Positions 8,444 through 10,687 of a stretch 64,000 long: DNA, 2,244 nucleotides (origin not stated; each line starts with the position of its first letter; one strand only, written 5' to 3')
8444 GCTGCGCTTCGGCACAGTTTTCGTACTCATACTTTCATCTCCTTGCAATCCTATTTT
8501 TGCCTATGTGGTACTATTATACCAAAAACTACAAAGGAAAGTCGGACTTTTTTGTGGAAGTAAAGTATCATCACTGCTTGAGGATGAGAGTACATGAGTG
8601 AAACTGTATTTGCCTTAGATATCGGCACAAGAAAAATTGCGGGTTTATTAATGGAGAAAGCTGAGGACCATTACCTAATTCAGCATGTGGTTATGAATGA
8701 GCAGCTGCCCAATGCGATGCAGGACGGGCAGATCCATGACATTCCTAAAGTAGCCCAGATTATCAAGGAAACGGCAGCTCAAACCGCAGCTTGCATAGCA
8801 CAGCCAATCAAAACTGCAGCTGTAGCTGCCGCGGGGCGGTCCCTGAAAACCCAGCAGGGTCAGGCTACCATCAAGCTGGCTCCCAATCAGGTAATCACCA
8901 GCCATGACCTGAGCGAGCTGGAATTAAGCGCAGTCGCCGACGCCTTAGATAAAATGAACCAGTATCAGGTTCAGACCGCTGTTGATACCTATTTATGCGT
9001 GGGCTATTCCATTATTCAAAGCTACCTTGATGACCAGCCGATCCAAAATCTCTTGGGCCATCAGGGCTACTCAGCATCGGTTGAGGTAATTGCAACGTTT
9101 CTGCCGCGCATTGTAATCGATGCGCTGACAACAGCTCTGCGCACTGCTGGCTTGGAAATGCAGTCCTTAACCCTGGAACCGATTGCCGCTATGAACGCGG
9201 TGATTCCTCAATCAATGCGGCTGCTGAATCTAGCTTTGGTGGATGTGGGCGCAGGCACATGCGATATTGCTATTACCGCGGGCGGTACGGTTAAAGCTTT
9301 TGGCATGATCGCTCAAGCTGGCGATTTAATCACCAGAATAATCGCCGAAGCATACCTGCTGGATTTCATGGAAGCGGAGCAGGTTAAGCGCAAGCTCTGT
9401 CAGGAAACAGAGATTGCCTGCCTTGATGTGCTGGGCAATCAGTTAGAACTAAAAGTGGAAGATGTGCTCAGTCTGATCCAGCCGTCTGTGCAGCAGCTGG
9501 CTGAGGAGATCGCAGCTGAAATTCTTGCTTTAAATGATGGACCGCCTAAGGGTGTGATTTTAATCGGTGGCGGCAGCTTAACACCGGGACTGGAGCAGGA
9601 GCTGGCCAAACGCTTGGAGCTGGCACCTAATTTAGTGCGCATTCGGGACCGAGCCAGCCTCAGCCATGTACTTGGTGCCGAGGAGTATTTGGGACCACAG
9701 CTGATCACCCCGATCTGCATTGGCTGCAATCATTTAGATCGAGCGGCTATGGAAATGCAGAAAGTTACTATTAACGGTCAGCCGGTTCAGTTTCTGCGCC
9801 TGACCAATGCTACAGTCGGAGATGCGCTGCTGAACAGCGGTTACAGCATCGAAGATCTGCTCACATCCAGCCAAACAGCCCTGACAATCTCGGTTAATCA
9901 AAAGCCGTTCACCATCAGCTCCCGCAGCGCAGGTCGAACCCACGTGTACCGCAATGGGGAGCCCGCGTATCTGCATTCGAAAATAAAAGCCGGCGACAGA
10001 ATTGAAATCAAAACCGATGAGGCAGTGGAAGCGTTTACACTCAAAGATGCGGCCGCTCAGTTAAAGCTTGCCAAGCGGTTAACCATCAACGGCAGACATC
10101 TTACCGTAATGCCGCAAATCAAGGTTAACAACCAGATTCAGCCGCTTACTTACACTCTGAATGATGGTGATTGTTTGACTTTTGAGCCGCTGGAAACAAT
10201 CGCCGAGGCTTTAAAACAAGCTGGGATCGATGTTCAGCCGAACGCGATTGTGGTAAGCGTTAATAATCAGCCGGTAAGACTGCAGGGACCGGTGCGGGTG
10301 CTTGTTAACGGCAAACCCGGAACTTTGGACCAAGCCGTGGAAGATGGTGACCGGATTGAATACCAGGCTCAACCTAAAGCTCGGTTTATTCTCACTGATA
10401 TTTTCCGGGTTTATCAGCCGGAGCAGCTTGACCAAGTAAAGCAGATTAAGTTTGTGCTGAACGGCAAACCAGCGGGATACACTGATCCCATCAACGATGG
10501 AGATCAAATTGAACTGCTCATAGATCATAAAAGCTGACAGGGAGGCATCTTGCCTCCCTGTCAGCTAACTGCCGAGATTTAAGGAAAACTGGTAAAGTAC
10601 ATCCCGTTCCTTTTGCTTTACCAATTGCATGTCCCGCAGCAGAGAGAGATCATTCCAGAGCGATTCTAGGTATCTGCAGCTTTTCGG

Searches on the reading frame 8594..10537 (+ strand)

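Call 94: search_protein_families(library=pfam, proteins=[window:8594-10537:+], max_evalue=0.00001)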
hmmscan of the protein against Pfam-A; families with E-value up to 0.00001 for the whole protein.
window:8594-10537:+ (647 aa): 3 families
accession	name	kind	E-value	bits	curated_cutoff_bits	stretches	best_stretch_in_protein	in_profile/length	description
PF11104.14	PilM_2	-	3e-11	43.3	27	1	8-349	2-306/340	Type IV pilus assembly protein PilM;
PF14450.12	FtsA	-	2.2e-10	41.4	31.8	1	214-351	1-110/127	Cell division protein FtsA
PF02597.26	ThiS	-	2.2e-08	35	22.5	0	534-589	22-68/76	ThiS family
